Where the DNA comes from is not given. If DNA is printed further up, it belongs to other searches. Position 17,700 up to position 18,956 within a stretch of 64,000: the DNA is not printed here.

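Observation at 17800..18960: REPtron-like element: Y1 transposase-DnaA-C fusion flanked by 33-bp inverted repeats, inserted between pilZ and znuABC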

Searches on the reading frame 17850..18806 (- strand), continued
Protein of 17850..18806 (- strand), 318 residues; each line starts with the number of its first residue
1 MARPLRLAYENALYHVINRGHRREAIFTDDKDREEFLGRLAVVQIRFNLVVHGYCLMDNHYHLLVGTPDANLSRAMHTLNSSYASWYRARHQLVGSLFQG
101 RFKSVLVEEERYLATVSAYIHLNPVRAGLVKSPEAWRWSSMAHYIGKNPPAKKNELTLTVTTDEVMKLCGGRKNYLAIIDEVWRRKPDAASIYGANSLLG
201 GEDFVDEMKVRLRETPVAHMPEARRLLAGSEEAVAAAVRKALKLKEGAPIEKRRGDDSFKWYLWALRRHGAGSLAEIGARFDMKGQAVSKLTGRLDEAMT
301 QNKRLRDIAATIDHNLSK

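Call 22: list_cluster_members(proteins=[P0001, P0005, P0011, P0006])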
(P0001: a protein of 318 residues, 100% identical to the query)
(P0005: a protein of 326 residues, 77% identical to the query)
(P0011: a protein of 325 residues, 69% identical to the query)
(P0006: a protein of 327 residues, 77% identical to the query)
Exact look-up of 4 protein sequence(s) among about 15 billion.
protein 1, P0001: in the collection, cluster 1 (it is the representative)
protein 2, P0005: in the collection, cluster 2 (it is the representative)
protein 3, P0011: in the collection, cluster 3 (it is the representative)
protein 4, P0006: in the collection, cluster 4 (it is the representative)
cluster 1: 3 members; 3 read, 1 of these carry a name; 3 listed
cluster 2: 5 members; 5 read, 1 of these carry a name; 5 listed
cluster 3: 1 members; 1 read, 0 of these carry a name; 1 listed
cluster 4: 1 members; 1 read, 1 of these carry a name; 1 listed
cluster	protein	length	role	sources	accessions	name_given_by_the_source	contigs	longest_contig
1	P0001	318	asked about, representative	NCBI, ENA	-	-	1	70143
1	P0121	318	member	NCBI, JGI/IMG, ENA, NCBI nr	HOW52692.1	MAG TPA: transposase [bacterium] | transposase [bacterium]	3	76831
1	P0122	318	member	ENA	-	-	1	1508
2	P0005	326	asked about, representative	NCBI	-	-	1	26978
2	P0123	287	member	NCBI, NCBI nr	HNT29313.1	MAG TPA: transposase, partial [bacterium] | transposase [bacterium]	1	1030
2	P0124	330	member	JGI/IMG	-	-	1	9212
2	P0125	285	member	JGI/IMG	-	-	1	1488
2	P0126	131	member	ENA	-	-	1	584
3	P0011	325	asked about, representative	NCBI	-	-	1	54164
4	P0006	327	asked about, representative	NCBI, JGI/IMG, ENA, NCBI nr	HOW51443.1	MAG TPA: transposase [bacterium] | transposase [bacterium]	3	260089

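Call 31: search_solved_structures(query=A1, max_evalue=1, show_alignments=0)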
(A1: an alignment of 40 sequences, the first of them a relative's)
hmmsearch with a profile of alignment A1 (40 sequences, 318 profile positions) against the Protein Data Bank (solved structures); distinct sequences matched with E-value up to 1: 12.
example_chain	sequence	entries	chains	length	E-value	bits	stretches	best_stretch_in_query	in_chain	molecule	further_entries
8btg_A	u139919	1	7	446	1.3e-06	31.4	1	223-315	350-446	Chromosomal replication initiator protein DnaA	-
2hcb_A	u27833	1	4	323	1.4e-06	31.3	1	170-313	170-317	Chromosomal replication initiator protein dnaA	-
1l8q_A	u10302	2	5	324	1.4e-06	31.2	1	170-313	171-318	Chromosomal replication initiator protein dnaA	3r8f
3pvp_A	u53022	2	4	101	2e-05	27.4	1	228-316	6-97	Chromosomal replication initiator protein dnaA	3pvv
1j1v_A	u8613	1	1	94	3.4e-05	26.7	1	228-314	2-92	Chromosomal replication initiator protein dnaA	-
2z4r_A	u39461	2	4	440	0.00047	22.9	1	229-315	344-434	Chromosomal replication initiator protein dnaA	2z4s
1s3j_A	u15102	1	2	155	0.0046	19.7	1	239-297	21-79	YusO protein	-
4er8_A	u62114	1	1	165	0.041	16.6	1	51-143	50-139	TnpArep for protein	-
2grm_A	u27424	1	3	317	0.69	12.5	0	43-98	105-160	PrgX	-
8rz0_A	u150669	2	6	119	0.78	12.4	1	157-247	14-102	RH5-34EM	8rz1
8bny_A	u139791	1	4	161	0.84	12.2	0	212-311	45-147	Immunity repressor protein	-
2aw6_A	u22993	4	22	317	0.91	12.1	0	43-98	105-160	PrgX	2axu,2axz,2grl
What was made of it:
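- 17850..18806 (-): TIRYT gene, 318 aa. N-terminal HUH/Y1 nuclease domain (about residues 1-145), a helical middle region, and a C-terminal DnaA-domain-IV-like HTH (about residues 230-318). Profile against PDB DnaA domain IV, E 1e-6 (call 31).
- Checked: The family profile also hits DnaA domain IV structures at E about 1e-6 over profile positions 223-315 (call 31).
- There is an HTH domain (call 31).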

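Call 32: find_related_loci(query=A1, collection=genome_contigs, flank=10000)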
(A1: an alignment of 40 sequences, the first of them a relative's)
Query A1 (318 aa) in genome_contigs; peptide patterns used: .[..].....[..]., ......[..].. (x = any residue, [..] = any of these).
600 stretches matched a pattern (row limit reached: there are more); 586 encode a relative of the query (tblastn E <= 1e-3); the best 80 are kept; 80 distinct loci.
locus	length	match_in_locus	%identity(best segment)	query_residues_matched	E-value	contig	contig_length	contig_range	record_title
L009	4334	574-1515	40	1-316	2e-75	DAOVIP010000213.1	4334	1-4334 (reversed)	MAG TPA_asm: Candidatus Aminicenantes bacterium isolate CSMAG_1370 CSMAG_1370_k141_2555798_length_4334_cov_7.0000, whole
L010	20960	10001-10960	38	1-318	7e-63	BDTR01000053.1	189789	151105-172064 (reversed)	Bacterium BMS3Bbin08 DNA, contig: NODE_3, whole genome shotgun sequence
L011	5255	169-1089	35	1-312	3e-60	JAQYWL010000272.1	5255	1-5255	MAG: Desulfobacteria bacterium isolate Co_bin7 Co_bin7_c_000000289372, whole genome shotgun sequence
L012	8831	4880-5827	35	1-312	6e-58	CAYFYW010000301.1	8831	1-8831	MAG TPA_asm: uncultured Nitrospirales bacterium isolate ERP108616_co1_63 genome assembly, contig: k119_1603853, whole ge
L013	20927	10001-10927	36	1-317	1e-56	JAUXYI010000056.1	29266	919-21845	MAG: Thermodesulfovibrionia bacterium isolate C18_concoct.bin.153 C18_k141_29196, whole genome shotgun sequence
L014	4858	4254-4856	46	1-204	7e-56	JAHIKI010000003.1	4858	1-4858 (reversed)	MAG: Acidobacteria bacterium isolate KR13_N1.mb.47 KR13_N1.mb.47_k141_2838, whole genome shotgun sequence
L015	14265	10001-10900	35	1-306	6e-55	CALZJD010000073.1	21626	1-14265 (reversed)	MAG: Thermodesulfovibrionia bacterium isolate FO_M_Nitrospirota_05 genome assembly, contig: scaffold_7404, whole genome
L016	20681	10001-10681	43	1-228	8e-54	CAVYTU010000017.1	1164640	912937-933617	MAG: uncultured delta proteobacterium isolate MFD05567.bin.2.108 genome assembly, contig: contig_66627, whole genome sho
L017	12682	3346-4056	44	1-229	2e-51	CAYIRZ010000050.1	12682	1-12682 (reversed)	MAG TPA_asm: uncultured Streptomycetaceae bacterium isolate ERP119705_co25_656 genome assembly, contig: NODE_3962_length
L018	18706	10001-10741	39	1-246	4e-51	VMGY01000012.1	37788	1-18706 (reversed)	MAG: Parcubacteria group bacterium Athens0714_12 Athens071412_scaffold_530, whole genome shotgun sequence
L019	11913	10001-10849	36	1-296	8e-51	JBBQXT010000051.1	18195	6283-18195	MAG: Geobacterales bacterium isolate Co_metawrap_2127 Cmw_2127_k141_25752428_length_18195_cov_12.9973, whole genome shot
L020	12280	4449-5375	35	1-312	1e-50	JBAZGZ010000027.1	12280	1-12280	MAG: Candidatus Omnitrophota bacterium isolate SO_2017_LW3_58 NODE_15499_length_12280_cov_0.923476_LW162_2017, whole gen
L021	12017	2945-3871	32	1-313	3e-50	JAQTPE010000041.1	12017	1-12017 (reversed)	MAG: Candidatus Omnitrophota bacterium isolate STB_109 NODE_13420_length_12017_cov_3.580740_Sandtown_B, whole genome sho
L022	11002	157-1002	38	1-297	2e-50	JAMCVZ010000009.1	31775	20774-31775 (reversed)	MAG: Nitrospirae bacterium isolate FK_Sedi_B_Bin.71 NODE_4239_length_31775_cov_19.0557, whole genome shotgun sequence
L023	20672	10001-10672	39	1-225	6e-50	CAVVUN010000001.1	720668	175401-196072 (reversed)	MAG: Nitrospirota bacterium isolate MFD03899.bin.2.182 genome assembly, contig: contig_11020, whole genome shotgun seque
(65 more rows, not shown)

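Call 54: predict_structure(alignment_id=A1)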
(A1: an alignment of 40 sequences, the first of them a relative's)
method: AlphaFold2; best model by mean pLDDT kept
length: 318 residues; sequences in the alignment: 40
mean_pLDDT: 88.0   pTM: 0.76
mean pLDDT of the five models: 88.0, 87.9, 87.4, 87.2, 86.6
residues with pLDDT >= 90: 199; 70-90: 94; 50-70: 19; < 50: 6
segments of 3 or more residues with pLDDT < 50: 1-5
pLDDT, mean of each block of 10 residues (from residue 1): 56 92 88 96 96 97 95 93 95 87 88 94 96 95 81 72 94 96 86 80 83 65 72 92 89 86 92 88 93 94 96 87
secondary structure, 60 per line:
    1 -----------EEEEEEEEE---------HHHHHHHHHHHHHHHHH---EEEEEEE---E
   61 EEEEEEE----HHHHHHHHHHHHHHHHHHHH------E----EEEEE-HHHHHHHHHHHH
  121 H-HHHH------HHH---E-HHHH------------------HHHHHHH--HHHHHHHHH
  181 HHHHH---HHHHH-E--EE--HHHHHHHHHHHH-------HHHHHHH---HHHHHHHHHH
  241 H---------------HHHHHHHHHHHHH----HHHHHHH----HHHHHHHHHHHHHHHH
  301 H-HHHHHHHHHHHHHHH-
elements in order: E12-20 H30-46 E50-56 E60-67 H72-91 E103-107 H109-121 H123-126 H141-144 H163-169 H172-185 H189-193 H202-213 H221-227 H231-241 H257-269 H274-280 H285-301 H303-317
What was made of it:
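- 17850..18806 (-): AlphaFold model pLDDT 88 (call 54).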

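Call 66: fold_search(model_id=the predicted structure, library=pdb)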
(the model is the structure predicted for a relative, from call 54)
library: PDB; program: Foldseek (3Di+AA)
matches with E <= 10: 1073; with E <= 0.001: 9
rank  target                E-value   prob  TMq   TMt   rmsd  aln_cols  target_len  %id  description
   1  4er8_A                2.2e-06  1.00  0.40  0.75   7.6       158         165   16  Structure of the REP associates tyrosine transposase bound to a REP hairpin (released 2012-08-15)
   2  2xqc_D                5.5e-04  1.00  0.29  0.66   5.4       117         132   20  DEINOCOCCUS RADIODURANS ISDRA2 TRANSPOSASE COMPLEXED WITH LEFT END RECOGNITION AND CLEAVAGE SITE AND ZN (released 2010-10-13)
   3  2xo6_A                6.3e-04  1.00  0.29  0.64   2.2       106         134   19  DEINOCOCCUS RADIODURANS ISDRA2 TRANSPOSASE Y132F MUTANT COMPLEXED WITH LEFT END RECOGNITION AND CLEAVAGE SITE (released 2010-10-13)
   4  2xma_E                7.0e-04  1.00  0.29  0.62   7.4       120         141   20  DEINOCOCCUS RADIODURANS ISDRA2 TRANSPOSASE RIGHT END DNA COMPLEX (released 2010-10-13)
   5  2xma_B                7.3e-04  1.00  0.29  0.64   5.4       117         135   22  DEINOCOCCUS RADIODURANS ISDRA2 TRANSPOSASE RIGHT END DNA COMPLEX (released 2010-10-13)
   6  2vjv_A                7.7e-04  1.00  0.29  0.69   3.5       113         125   12  Crystal structure of the IS608 transposase in complex with left end 26-mer DNA hairpin and a 6-mer DNA representing th (released 2008-02-19)
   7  2xma_A                7.7e-04  1.00  0.29  0.63   5.4       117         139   20  DEINOCOCCUS RADIODURANS ISDRA2 TRANSPOSASE RIGHT END DNA COMPLEX (released 2010-10-13)
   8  2xm3_A                8.1e-04  1.00  0.29  0.69   5.6       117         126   20  Deinococcus radiodurans ISDra2 Transposase Left end DNA complex (released 2010-10-13)
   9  2f4f_A                8.9e-04  1.00  0.27  0.59  12.9       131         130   16  Crystal structure of IS200 transposase (released 2005-12-13)
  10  2vic_A                1.0e-03  1.00  0.30  0.60  14.1       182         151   10  CRYSTAL STRUCTURE OF THE ISHP608 TRANSPOSASE IN COMPLEX with Left end 26- mer DNA and manganese (released 2008-02-19)
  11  2a6m_B                1.1e-03  1.00  0.29  0.59  14.9       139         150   13  Crystal Structure of the ISHp608 Transposase (released 2005-10-25)
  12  2xm3_B                1.2e-03  1.00  0.29  0.66   2.2       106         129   20  Deinococcus radiodurans ISDra2 Transposase Left end DNA complex (released 2010-10-13)
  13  2xm3_C                1.2e-03  1.00  0.29  0.68   5.7       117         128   20  Deinococcus radiodurans ISDra2 Transposase Left end DNA complex (released 2010-10-13)
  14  2vju_A                1.2e-03  1.00  0.30  0.69   5.7       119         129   14  Crystal structure of the IS608 transposase in complex with the complete Right end 35-mer DNA and manganese (released 2008-02-19)
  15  2a6o_A                1.2e-03  1.00  0.29  0.59   7.3       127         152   13  Crystal Structure of the ISHp608 Transposase in Complex with Stem-loop DNA (released 2005-10-25)
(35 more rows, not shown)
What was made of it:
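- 17850..18806 (-): Best fold match 4er8 TnpA_REP (call 66).
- On TIRtron / TIRYT: The fold is closest to 4er8 (call 66).
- Best fold match is E. coli TnpA_REP 4er8 (E 2e-6, TM 0.75 on the target), followed by the IS608/ISDra2 TnpA proteins (call 66). The best fold match is TnpA_REP (call 66).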

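Call 69: search_dna_similar(query=window:17853-18806:-, collection=plasmids, mode=protein, max_rows=12)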
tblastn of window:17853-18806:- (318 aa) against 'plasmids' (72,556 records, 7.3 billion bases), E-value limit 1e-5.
Records with a match: 27; places in all: 30; records where one place covers at least 80% of the query: 1.
Best place of each record, by identity: <60% 27.
By first word of the organism name: Paraburkholderia 8; Skermanella 3; Legionella 2; Rhodospirillum 2; Acetoanaerobium 1; Sporomusa 1; Iodobacter 1; Pseudoalteromonas 1; Pseudomonas 1; Azotobacter 1; and 6 more.
By predicted mobility (MOB-suite, as given by PLSDB): non-mobilizable 20; mobilizable 5; conjugative 2.
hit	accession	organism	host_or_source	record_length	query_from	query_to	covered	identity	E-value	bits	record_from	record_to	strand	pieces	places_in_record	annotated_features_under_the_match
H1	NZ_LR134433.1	Legionella adelaidensis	environmental,Cooling tower water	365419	1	294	92%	31.9%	5e-35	141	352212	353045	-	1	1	transposase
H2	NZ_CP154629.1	Acetoanaerobium noterae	cell culture,Sludge of a digestion ...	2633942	1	150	47%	39.3%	3e-26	116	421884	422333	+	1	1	none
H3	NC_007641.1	Rhodospirillum rubrum ATCC 11170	-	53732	1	140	44%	41.8%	1e-24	111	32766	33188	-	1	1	transposase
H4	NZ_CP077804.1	Rhodospirillum rubrum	cell culture,culture collection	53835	1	140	44%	41.8%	1e-24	111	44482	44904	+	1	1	transposase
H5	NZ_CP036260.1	Sporomusa termitida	whole organism,intestinal contents of ...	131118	1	178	56%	32.6%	4e-26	115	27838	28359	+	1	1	transposase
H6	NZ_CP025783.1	Iodobacter fluviatilis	whole organism,Glacial lake sediment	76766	1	172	54%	33.7%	1e-20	100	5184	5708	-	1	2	transposase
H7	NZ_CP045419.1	Pseudoalteromonas sp. THAF3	pure culture,Surface of a polyethylene ...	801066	1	143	45%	38.9%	3e-21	101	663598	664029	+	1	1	none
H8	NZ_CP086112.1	Skermanella rosea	single cell,hydrocarbon-contaminated ...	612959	1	150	47%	36.2%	6e-23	106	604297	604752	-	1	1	transposase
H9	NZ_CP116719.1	Pseudomonas aeruginosa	Homo sapiens,urine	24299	1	140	44%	37.8%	1e-19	97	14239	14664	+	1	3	transposase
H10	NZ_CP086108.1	Skermanella mucosa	single cell,crude oil contaminated ...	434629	1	143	45%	36.8%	6e-22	103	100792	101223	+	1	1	transposase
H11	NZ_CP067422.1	Skermanella sp. TT6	Homo sapiens,single cell,skin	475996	1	143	45%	35.4%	4e-21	101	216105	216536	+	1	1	transposase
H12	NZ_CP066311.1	Azotobacter chroococcum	single,soil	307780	47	172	40%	36.1%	1e-8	85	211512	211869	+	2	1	none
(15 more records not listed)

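Call 70: search_dna_similar(query=window:17853-18806:-, collection=phages, mode=protein, max_rows=8)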
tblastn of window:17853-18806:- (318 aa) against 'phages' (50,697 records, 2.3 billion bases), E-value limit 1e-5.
Records with a match: 1; places in all: 1; records where one place covers at least 80% of the query: 0.
Best place of each record, by identity: <60% 1.
By first word of the organism name: Bacteriophage 1.
By host as written in the record: - 1.
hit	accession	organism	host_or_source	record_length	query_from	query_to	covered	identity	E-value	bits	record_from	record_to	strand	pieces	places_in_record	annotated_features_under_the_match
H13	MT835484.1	Bacteriophage sp.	human fecal samples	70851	51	147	31%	29.6%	1e-7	59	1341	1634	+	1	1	record has no annotation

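Call 73: find_related_loci(query=A1, collection=viral_contigs, flank=3000)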
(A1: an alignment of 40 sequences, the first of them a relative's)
Query A1 (318 aa) in viral_contigs; peptide patterns used: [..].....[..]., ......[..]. (x = any residue, [..] = any of these).
117 stretches matched a pattern; 2 encode a relative of the query (tblastn E <= 1e-3); 2 distinct loci.
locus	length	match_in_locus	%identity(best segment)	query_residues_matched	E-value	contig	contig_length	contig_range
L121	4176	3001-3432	38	1-144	6e-30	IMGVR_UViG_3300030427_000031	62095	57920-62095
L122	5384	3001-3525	28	4-146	1e-14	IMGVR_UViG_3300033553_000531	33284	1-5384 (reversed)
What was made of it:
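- Tried and rejected: Two viral contigs match only the catalytic core (calls 69, 70, 73).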

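Call 80: find_encoding_contigs(protein=P0121, flank=10000, max_places=6)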
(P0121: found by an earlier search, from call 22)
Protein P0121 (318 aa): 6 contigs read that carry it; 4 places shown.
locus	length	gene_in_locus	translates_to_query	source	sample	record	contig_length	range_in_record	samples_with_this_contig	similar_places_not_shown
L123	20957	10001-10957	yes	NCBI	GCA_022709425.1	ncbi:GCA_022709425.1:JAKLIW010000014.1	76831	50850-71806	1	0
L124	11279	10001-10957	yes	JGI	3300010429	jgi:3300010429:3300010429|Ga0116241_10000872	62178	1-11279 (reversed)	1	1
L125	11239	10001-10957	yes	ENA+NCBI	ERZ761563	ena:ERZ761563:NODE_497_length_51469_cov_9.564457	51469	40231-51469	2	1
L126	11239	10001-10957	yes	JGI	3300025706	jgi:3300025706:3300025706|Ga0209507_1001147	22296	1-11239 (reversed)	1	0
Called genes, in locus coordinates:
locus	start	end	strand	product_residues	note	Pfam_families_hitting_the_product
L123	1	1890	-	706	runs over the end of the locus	PF01627:Hpt, PF02895:H-kinase_dim, PF02518:HATPase_c, PF01584:CheW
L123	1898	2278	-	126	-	PF00072:Response_reg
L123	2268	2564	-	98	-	PF13466:STAS_2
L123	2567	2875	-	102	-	PF01740:STAS, PF13466:STAS_2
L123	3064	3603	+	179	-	-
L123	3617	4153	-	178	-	PF01558:POR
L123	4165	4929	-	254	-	PF02775:TPP_enzyme_C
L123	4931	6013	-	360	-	PF01855:POR_N, PF02780:Transketolase_C (weak), PF17147:PFOR_II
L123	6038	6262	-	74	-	PF14697:Fer4_21 (weak), PF25160:LdpA_Fe-S-bd (faint), PF12797:Fer4_2 (faint), PF00037:Fer4 (faint), PF13237:Fer4_10 (weak), PF12838:Fer4_7 (weak), PF13484:Fer4_16 (faint)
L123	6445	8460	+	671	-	PF25023:TEN_YD-shell, PF05593:RHS_repeat (weak)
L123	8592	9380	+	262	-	PF00023:Ank (faint), PF12796:Ank_2, PF13606:Ank_3 (faint), PF13857:Ank_5 (faint), PF13637:Ank_4 (weak), PF12796:Ank_2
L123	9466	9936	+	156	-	PF25023:TEN_YD-shell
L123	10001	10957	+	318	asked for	PF01797:Y1_Tnp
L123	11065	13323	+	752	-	PF03176:MMPL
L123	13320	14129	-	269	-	-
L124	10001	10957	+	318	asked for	PF01797:Y1_Tnp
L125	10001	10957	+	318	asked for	PF01797:Y1_Tnp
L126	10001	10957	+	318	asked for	PF01797:Y1_Tnp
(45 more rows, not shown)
